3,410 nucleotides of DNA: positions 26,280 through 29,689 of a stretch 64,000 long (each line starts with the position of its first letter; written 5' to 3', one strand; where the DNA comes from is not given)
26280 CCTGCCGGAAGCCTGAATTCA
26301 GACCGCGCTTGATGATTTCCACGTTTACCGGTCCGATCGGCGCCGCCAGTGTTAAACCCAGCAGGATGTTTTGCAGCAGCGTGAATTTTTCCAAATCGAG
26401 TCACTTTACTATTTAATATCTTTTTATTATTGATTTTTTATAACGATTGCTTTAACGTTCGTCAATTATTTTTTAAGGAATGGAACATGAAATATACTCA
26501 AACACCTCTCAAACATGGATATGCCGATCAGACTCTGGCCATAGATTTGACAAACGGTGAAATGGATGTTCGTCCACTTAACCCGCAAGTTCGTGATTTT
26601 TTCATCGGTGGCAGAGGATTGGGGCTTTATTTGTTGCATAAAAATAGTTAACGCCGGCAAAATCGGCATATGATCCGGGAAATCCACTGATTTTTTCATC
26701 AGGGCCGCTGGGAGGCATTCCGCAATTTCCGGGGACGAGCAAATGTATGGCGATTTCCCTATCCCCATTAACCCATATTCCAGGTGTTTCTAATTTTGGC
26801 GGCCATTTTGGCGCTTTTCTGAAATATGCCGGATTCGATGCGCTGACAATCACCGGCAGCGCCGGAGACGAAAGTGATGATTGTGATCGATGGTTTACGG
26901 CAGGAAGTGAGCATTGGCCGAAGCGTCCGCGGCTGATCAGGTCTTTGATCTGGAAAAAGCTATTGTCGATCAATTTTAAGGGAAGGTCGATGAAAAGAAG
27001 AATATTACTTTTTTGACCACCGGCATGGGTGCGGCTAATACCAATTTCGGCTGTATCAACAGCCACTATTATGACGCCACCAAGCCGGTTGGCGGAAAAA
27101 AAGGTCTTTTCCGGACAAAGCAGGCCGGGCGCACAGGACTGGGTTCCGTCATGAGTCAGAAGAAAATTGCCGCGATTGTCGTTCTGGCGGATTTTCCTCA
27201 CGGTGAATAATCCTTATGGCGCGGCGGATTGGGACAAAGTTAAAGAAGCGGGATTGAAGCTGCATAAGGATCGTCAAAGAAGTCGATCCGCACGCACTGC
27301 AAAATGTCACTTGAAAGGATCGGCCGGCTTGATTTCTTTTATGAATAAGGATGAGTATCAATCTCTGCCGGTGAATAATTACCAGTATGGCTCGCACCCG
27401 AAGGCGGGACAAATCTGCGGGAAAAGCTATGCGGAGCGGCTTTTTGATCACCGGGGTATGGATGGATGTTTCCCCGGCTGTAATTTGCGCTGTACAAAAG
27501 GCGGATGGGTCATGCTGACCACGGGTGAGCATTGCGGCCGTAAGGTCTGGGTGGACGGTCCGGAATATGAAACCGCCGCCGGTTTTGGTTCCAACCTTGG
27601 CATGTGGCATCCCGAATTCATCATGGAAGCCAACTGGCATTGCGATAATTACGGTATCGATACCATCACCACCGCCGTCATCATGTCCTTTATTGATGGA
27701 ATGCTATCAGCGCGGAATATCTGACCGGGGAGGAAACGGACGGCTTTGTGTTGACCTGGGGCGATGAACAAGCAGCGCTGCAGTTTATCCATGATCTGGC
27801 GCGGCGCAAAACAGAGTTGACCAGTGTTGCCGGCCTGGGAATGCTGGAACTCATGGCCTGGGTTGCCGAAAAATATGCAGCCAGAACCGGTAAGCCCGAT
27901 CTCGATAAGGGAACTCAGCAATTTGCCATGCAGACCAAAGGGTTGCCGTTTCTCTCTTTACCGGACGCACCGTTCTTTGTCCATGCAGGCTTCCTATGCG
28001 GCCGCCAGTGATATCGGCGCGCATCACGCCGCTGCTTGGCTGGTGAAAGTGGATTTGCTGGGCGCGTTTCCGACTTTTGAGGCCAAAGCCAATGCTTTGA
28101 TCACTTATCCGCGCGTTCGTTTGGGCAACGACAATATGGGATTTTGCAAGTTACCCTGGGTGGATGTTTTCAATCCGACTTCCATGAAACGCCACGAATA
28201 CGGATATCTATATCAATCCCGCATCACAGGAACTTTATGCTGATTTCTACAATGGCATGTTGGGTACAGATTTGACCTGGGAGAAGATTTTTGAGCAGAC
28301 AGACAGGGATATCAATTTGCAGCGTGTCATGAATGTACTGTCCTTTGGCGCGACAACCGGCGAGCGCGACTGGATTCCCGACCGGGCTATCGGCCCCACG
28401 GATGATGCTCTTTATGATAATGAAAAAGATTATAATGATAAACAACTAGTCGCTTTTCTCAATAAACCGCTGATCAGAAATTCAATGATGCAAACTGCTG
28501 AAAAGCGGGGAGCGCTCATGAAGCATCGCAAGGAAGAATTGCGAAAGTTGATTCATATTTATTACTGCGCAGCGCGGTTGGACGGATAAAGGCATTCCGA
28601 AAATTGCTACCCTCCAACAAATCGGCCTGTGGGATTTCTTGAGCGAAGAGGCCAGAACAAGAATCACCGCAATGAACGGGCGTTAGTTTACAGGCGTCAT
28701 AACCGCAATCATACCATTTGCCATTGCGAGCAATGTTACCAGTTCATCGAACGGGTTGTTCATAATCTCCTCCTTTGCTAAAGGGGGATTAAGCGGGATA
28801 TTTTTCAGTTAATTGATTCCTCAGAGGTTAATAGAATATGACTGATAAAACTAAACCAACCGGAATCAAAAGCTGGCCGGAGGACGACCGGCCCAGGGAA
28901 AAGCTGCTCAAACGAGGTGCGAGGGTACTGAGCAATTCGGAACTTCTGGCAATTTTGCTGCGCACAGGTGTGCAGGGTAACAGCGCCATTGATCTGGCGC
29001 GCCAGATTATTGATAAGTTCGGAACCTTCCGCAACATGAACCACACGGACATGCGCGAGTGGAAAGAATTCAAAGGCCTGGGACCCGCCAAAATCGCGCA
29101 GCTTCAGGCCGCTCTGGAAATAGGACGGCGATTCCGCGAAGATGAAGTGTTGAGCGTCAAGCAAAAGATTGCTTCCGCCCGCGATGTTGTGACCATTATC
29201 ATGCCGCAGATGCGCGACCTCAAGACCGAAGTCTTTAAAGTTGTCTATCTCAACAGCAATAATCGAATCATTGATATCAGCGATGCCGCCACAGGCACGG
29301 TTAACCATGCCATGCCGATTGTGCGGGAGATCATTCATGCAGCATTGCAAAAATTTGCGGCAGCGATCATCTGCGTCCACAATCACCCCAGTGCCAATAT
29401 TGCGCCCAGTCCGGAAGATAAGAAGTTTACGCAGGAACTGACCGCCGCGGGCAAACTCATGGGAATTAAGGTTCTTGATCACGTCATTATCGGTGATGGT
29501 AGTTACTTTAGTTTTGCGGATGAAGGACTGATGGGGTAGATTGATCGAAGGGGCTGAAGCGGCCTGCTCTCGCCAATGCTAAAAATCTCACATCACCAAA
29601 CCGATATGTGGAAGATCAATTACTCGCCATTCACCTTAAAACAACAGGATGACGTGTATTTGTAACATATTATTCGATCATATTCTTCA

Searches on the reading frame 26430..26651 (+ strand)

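Call 81: search_protein_families(library=pfam, proteins=[window:26430-26651:+], max_evalue=0.001)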
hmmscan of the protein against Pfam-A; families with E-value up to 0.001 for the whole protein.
window:26430-26651:+ (73 aa): 1 family
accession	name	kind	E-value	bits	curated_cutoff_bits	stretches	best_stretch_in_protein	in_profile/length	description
PF02730.20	AFOR_N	-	1.4e-05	25.4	29.8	1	34-72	2-40/199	Aldehyde ferredoxin oxidoreductase, N-terminal domain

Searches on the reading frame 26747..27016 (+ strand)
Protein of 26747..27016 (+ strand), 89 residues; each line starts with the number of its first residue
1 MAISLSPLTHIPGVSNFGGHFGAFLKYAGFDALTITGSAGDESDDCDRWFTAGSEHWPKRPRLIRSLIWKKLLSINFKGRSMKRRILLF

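Call 81: search_protein_families(library=pfam, proteins=[window:26747-27016:+], max_evalue=0.001)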
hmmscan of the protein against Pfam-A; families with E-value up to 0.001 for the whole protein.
window:26747-27016:+ (89 aa): 1 family
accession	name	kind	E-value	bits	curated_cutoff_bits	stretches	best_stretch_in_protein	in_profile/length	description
PF02730.20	AFOR_N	-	2.5e-09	37.6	29.8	1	2-40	74-112/199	Aldehyde ferredoxin oxidoreductase, N-terminal domain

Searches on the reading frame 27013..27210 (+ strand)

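Call 81: search_protein_families(library=pfam, proteins=[window:27013-27210:+], max_evalue=0.001)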
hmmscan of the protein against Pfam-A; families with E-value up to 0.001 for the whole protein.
window:27013-27210:+ (65 aa): 1 family
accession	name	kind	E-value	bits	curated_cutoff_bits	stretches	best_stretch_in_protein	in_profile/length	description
PF02730.20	AFOR_N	-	9.8e-06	25.9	29.8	1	10-57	163-196/199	Aldehyde ferredoxin oxidoreductase, N-terminal domain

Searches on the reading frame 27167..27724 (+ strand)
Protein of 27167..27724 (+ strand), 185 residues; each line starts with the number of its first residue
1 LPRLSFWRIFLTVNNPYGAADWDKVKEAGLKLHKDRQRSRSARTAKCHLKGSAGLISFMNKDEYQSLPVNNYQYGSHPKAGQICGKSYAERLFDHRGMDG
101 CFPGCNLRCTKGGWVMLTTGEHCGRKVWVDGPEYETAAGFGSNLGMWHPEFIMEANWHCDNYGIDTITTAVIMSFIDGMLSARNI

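Call 81: search_protein_families(library=pfam, proteins=[window:27167-27724:+], max_evalue=0.001)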
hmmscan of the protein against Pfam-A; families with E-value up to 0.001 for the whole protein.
window:27167-27724:+ (185 aa): 1 family
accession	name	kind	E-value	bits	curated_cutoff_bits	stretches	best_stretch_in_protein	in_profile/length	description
PF01314.23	AFOR_C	-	1.1e-25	91.1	27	1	43-176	16-139/385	Aldehyde ferredoxin oxidoreductase, domains 2 & 3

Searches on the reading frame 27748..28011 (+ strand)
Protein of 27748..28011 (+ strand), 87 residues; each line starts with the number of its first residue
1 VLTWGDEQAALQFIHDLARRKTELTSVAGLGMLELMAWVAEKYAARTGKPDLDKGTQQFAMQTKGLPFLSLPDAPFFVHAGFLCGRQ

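Call 81: search_protein_families(library=pfam, proteins=[window:27748-28011:+], max_evalue=0.001)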
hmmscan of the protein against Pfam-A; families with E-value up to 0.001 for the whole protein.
window:27748-28011:+ (87 aa): 1 family
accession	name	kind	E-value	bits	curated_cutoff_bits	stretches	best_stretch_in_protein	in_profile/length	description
PF01314.23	AFOR_C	-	0.00063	19.4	27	1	2-67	158-208/385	Aldehyde ferredoxin oxidoreductase, domains 2 & 3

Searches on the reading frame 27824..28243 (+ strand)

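Call 81: search_protein_families(library=pfam, proteins=[window:27824-28243:+], max_evalue=0.001)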
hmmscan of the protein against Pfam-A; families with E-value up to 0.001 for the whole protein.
window:27824-28243:+ (139 aa): 1 family
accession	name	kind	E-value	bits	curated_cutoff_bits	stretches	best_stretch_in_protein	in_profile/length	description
PF01314.23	AFOR_C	-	2.5e-07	30.6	27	1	39-117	205-281/385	Aldehyde ferredoxin oxidoreductase, domains 2 & 3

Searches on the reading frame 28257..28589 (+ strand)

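Call 81: search_protein_families(library=pfam, proteins=[window:28257-28589:+], max_evalue=0.001)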
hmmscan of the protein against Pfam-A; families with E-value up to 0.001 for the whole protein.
window:28257-28589:+ (110 aa): 1 family
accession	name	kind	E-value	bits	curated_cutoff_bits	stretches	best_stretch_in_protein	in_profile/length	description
PF01314.23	AFOR_C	-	0.00013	21.7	27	1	2-104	299-365/385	Aldehyde ferredoxin oxidoreductase, domains 2 & 3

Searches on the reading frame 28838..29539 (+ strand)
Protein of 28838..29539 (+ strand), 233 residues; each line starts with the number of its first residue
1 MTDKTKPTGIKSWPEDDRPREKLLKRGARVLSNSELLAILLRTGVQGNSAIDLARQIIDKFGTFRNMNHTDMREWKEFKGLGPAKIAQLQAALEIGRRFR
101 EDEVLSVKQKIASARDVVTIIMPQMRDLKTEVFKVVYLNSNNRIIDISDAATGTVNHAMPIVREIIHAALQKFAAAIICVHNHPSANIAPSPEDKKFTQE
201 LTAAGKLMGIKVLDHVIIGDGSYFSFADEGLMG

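Call 75: search_protein_families(library=pfam, proteins=[window:28838-29539:+], max_evalue=0.001)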
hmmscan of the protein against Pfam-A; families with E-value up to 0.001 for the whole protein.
window:28838-29539:+ (233 aa): 2 families
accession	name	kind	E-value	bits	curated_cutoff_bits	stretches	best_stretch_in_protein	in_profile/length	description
PF04002.20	RadC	-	4.1e-41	140.2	22.1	1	112-231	2-121/121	RadC-like JAB domain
PF20582.4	UPF0758_N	-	1.4e-29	102.4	27.1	1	10-87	1-77/77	UPF0758 N-terminal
